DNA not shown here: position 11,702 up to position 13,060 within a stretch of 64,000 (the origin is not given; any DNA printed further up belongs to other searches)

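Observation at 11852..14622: aidB-like and AlkZ/YcaQ-like genes form an apparent two-gene DNA alkylation / crosslink-repair operon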

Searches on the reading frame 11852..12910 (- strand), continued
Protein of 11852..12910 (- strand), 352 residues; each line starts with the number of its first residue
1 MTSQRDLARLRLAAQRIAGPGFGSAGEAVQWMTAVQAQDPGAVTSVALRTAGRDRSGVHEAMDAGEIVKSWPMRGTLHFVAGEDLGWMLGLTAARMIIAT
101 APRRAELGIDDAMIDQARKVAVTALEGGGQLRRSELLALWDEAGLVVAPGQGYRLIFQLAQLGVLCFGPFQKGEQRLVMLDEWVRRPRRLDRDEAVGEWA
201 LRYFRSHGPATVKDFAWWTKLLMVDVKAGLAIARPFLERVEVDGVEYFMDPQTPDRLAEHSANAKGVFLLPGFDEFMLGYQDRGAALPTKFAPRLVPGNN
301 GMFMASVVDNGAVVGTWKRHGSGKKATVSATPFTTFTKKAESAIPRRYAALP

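Call 18: find_encoding_contigs(protein=P0004, flank=8000, max_places=3)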
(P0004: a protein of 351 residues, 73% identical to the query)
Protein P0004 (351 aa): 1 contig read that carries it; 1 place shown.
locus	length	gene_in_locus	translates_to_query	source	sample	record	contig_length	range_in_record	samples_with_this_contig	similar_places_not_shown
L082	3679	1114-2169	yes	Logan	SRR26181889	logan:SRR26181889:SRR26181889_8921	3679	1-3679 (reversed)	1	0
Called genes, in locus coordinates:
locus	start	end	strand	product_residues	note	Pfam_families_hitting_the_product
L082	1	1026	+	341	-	?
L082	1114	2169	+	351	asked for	PF06224:AlkZ-like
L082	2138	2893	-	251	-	PF00657:Lipase_GDSL, PF13472:Lipase_GDSL_2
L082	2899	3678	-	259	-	?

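Call 19: find_encoding_contigs(protein=P0002, flank=8000, max_places=3)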
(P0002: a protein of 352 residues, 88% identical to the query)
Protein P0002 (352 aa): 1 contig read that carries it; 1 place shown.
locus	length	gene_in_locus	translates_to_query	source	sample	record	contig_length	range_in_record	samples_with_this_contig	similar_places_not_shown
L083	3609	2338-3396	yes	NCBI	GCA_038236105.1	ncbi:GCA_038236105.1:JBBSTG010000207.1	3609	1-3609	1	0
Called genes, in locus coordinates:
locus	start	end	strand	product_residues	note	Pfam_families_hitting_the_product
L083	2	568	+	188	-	?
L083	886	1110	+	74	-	PF05015:HigB-like_toxin (weak)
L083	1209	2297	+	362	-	-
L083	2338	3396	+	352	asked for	PF06224:AlkZ-like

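Call 21: search_solved_structures(query=A1, max_evalue=1, show_alignments=3)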
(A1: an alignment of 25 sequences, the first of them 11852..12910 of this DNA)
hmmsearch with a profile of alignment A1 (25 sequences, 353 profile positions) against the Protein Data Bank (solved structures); distinct sequences matched with E-value up to 1: 1.
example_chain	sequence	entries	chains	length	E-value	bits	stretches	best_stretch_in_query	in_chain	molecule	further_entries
5uuj_A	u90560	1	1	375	2.5e-32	115.4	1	7-320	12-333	AlkZ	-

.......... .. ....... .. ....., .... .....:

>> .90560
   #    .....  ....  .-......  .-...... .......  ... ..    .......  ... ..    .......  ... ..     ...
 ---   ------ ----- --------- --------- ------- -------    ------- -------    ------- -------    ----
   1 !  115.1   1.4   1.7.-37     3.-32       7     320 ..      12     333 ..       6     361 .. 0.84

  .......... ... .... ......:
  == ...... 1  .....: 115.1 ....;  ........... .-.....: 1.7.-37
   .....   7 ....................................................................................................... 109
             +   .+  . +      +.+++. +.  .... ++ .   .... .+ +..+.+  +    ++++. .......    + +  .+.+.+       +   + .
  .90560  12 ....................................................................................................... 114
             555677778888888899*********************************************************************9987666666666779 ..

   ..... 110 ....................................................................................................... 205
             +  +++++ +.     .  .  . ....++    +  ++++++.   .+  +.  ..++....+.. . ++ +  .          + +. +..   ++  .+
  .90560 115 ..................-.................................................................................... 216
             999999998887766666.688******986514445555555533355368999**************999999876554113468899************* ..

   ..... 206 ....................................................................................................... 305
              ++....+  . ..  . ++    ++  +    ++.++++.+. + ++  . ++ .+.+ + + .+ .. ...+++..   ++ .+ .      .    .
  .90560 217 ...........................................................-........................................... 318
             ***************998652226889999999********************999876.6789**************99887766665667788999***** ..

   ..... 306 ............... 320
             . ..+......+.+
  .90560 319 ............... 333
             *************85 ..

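Call 52: predict_structure(alignment_id=A1)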
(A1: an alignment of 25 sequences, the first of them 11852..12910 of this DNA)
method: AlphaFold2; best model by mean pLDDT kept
length: 352 residues; sequences in the alignment: 25
mean_pLDDT: 79.3   pTM: 0.77
mean pLDDT of the five models: 79.3, 75.9, 73.1, 70.4, 62.6
residues with pLDDT >= 90: 173; 70-90: 84; 50-70: 38; < 50: 57
segments of 3 or more residues with pLDDT < 50: 270-287, 292-305, 310-312, 335-337, 339-341, 343-352
pLDDT, mean of each block of 10 residues (from residue 1): 76 85 94 76 78 86 95 87 95 91 91 97 97 96 84 93 95 91 93 96 89 89 96 97 90 93 64 38 42 43 46 52 52 52 43 35
secondary structure, 60 per line:
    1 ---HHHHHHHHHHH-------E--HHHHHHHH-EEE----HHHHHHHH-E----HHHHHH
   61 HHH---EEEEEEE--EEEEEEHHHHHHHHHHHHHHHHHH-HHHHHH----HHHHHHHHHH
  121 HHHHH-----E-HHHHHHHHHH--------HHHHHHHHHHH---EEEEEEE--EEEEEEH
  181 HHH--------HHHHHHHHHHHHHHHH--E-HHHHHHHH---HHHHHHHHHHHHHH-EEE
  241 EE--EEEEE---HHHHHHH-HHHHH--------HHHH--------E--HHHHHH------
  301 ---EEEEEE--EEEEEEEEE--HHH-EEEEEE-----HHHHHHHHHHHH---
elements in order: H4-14 H25-32 E34-36 H41-48 H55-63 E67-73 E76-81 H82-99 H101-106 H111-125 H133-142 H151-161 E165-171 E174-179 H180-183 H192-207 H212-219 H223-236 E238-242 E245-249 H253-259 H261-265 H274-277 H289-294 E304-309 E312-320 E327-332 H338-349

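Call 54: fold_search(model_id=the predicted structure, library=pdb)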
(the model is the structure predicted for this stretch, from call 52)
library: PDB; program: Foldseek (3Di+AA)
matches with E <= 10: 646; with E <= 0.001: 3
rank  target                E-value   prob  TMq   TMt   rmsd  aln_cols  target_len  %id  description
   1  5uuj                  7.5e-12  1.00  0.66  0.64   7.9       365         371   25  Streptomyces sahachiroi DNA glycosylase AlkZ (released 2017-04-12)
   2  9zd6_A                1.4e-07  1.00  0.49  0.45   6.2       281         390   16  Bacterial interstrand DNA crosslink glycosylase AlkX/YcaQ bound to DNA (released 2026-01-14)
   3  9zd6_B                2.3e-07  1.00  0.49  0.46   6.1       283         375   16  Bacterial interstrand DNA crosslink glycosylase AlkX/YcaQ bound to DNA (released 2026-01-14)
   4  5afq_B                1.1e-02  0.84  0.23  0.19  17.5       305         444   13  Crystal structure of RPC62 - RPC32 beta (released 2015-10-07)
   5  2xub                  1.4e-02  0.75  0.21  0.18  17.4       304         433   14  Human RPC62 subunit structure (released 2011-03-02)
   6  7lhl_D                1.5e-02  1.00  0.42  0.27   8.1       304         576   15  cryo-EM structure of Mycobacterium smegmatis Lhr helicase C-terminal domain (released 2021-04-07)
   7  9bz0_f                2.0e-02  0.75  0.20  0.26  12.4       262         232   13  Structure of an STK19-containing TC-NER complex (released 2024-12-25)
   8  7lhl_C                2.3e-02  1.00  0.44  0.29   7.5       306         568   14  cryo-EM structure of Mycobacterium smegmatis Lhr helicase C-terminal domain (released 2021-04-07)
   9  6hlu_B                2.7e-02  0.80  0.18  0.08  17.3       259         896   13  Crystal structure of the LRR-Roc-COR domain of the Chlorobium tepidum Roco protein (released 2018-12-26)
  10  7d58_O                2.7e-02  0.51  0.20  0.16  18.2       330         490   13  cryo-EM structure of human RNA polymerase III in elongating state (released 2021-02-17)
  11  7lhl_B                3.1e-02  1.00  0.44  0.29   6.4       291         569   15  cryo-EM structure of Mycobacterium smegmatis Lhr helicase C-terminal domain (released 2021-04-07)
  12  7a6h_O                4.6e-02  0.38  0.18  0.14  19.0       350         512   13  Cryo-EM structure of human apo RNA Polymerase III (released 2021-02-03)
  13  7dn3_O                5.1e-02  0.54  0.16  0.13  13.7       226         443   14  Structure of Human RNA Polymerase III elongation complex (released 2021-03-17)
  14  7ast_X                5.7e-02  0.85  0.20  0.16   9.9       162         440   14  Apo Human RNA Polymerase III (released 2020-12-23)
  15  2xv4                  5.7e-02  0.47  0.21  0.19  17.0       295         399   14  Structure of Human RPC62 (partial) (released 2011-03-02)
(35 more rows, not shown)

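Call 61: find_related_loci(query=window:11852-12910:-, collection=metagenome_contigs, flank=5000)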
Query window:11852-12910:- (352 aa) in metagenome_contigs; peptide patterns used: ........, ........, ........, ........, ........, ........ (x = any residue, [..] = any of these).
94 stretches matched a pattern; 34 encode a relative of the query (tblastn E <= 1e-3); 34 distinct loci.
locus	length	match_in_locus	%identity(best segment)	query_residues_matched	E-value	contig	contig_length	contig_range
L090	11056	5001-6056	86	1-352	0e+0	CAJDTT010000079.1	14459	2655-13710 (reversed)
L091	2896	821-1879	63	1-352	1e-159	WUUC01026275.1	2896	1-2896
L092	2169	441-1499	64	1-352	3e-155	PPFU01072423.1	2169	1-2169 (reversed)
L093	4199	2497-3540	61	6-352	2e-140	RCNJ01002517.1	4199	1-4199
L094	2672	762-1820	61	1-352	5e-141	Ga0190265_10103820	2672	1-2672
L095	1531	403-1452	55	4-352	2e-143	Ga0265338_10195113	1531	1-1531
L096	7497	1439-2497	59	1-352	2e-130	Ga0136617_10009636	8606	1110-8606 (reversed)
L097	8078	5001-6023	50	3-351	2e-101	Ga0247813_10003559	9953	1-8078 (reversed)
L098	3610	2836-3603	58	4-258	3e-97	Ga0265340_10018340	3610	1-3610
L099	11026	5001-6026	52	2-351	7e-96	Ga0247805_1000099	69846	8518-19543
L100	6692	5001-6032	44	1-349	2e-91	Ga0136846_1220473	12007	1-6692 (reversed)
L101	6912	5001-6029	43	5-348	6e-86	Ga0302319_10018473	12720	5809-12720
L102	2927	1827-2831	42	6-344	3e-86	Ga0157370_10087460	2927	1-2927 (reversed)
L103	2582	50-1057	41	5-344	3e-86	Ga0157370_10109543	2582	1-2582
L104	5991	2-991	42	5-338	4e-84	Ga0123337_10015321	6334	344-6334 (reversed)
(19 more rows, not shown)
